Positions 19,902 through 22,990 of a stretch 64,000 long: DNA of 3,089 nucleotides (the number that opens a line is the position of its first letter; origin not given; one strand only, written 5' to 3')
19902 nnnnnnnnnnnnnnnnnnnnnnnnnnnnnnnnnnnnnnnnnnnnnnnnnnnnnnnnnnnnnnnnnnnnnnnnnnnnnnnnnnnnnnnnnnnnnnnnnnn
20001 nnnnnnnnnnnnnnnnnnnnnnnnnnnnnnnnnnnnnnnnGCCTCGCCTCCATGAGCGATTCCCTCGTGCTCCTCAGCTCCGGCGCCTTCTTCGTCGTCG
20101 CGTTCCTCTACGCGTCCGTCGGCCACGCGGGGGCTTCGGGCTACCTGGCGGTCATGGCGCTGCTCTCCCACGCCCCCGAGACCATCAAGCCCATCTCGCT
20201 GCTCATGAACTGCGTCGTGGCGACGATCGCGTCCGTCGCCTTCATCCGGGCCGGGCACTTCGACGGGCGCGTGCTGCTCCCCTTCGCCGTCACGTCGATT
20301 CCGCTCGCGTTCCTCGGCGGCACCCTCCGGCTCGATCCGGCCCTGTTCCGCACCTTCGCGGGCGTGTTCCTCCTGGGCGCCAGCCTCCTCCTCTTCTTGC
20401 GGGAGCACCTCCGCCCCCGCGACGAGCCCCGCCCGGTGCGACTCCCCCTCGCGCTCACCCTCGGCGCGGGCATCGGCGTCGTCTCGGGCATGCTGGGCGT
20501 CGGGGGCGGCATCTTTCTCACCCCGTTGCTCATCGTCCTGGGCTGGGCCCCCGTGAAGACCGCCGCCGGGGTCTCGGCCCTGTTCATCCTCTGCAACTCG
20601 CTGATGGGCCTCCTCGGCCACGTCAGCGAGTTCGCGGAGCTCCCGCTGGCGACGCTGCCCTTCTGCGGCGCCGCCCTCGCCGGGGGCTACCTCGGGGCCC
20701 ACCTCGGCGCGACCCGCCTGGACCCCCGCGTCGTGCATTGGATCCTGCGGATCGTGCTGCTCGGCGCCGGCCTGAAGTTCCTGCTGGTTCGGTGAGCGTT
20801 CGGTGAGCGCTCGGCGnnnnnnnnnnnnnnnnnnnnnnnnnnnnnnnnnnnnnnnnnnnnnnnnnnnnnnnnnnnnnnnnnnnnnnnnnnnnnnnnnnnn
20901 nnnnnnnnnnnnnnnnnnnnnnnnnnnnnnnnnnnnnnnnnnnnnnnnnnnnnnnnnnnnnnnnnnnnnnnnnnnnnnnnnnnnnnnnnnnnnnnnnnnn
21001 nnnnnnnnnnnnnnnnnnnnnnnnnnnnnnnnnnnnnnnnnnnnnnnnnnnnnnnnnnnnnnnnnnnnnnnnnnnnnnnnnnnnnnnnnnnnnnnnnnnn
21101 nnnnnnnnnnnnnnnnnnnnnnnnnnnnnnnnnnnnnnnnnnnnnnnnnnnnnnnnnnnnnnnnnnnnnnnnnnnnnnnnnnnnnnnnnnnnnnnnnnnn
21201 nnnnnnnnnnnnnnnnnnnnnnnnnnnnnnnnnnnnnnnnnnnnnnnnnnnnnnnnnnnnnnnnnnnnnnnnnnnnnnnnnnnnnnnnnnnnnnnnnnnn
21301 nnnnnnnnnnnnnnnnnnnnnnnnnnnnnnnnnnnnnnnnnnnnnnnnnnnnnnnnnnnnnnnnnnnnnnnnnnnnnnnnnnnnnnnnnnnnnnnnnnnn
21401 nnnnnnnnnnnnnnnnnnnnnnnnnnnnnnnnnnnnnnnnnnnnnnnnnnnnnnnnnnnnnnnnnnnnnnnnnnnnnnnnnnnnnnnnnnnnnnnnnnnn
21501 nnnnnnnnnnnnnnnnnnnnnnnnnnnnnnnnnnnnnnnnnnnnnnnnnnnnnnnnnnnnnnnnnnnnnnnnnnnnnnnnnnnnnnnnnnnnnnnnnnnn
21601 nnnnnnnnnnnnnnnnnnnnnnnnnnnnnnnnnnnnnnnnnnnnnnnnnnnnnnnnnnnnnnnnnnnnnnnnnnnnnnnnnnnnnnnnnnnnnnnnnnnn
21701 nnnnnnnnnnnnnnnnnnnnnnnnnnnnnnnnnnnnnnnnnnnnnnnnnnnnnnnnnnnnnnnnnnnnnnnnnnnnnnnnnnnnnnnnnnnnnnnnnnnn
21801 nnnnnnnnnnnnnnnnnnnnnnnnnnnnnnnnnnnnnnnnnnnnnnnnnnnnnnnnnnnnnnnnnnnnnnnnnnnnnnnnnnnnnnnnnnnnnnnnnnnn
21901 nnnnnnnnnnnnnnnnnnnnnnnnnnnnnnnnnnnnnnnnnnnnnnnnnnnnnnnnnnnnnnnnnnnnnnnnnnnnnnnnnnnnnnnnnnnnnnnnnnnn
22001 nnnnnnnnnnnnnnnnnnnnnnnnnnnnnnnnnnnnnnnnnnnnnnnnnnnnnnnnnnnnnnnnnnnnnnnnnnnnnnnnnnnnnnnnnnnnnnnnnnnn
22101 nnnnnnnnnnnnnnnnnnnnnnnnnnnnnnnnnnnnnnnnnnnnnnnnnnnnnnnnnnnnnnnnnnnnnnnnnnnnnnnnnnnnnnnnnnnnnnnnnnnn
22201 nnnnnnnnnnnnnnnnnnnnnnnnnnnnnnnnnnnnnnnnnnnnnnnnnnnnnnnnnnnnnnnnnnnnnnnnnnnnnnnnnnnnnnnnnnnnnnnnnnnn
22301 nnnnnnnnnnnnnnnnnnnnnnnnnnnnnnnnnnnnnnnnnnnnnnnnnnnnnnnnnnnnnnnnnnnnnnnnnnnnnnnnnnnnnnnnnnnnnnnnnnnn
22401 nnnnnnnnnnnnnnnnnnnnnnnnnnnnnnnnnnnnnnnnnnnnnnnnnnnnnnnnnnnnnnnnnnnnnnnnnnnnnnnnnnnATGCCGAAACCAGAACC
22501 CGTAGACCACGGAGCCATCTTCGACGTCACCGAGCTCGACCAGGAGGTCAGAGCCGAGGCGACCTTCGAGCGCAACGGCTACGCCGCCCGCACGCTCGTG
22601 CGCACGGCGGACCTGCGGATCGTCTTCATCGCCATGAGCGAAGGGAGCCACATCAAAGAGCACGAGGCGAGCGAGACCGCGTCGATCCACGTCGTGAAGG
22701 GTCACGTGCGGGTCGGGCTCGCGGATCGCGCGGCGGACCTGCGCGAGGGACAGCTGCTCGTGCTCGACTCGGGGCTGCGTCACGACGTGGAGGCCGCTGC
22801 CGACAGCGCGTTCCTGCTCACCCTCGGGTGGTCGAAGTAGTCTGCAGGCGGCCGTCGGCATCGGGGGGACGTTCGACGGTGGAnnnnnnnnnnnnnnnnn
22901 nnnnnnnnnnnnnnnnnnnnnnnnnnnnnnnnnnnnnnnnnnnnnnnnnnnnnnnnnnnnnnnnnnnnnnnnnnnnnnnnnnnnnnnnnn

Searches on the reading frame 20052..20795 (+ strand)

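Call 62: search_protein_families(library=pfam, proteins=[window:20052-20795:+], max_evalue=5)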
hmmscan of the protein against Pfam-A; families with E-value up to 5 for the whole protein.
window:20052-20795:+ (247 aa): 1 family
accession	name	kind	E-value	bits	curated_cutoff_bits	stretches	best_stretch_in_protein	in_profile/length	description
PF01925.25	TauE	-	1.4e-36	126.8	32.6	1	12-242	4-236/237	Sulfite exporter TauE/SafE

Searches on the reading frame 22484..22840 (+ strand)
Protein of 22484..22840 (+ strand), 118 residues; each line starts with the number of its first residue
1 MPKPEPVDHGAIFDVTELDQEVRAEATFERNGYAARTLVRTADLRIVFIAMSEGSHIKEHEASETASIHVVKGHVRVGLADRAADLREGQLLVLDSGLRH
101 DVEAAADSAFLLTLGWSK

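Call 62: search_protein_families(library=pfam, proteins=[window:22484-22840:+], max_evalue=5)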
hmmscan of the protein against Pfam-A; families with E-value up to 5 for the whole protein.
window:22484-22840:+ (118 aa): 6 families
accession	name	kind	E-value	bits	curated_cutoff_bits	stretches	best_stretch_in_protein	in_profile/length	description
PF07883.17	Cupin_2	-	5.3e-06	26.5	27.2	1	53-109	7-63/70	Cupin domain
PF02311.25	AraC_binding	-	0.0002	21.6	21.1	1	48-108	7-67/135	AraC-like ligand binding domain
PF14525.12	AraC_binding_2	-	0.002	18.3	27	1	37-111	27-102/173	AraC-binding-like domain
PF05118.21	Asp_Arg_Hydrox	-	0.0046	17.2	22.6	1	43-107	75-144/157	Aspartyl/Asparaginyl beta-hydroxylase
PF05899.18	Cupin_3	-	0.0085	16.2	23.5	1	59-103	22-65/74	EutQ-like cupin domain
PF12973.13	Cupin_7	-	0.04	14.2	27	1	47-112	36-98/105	ChrR Cupin-like domain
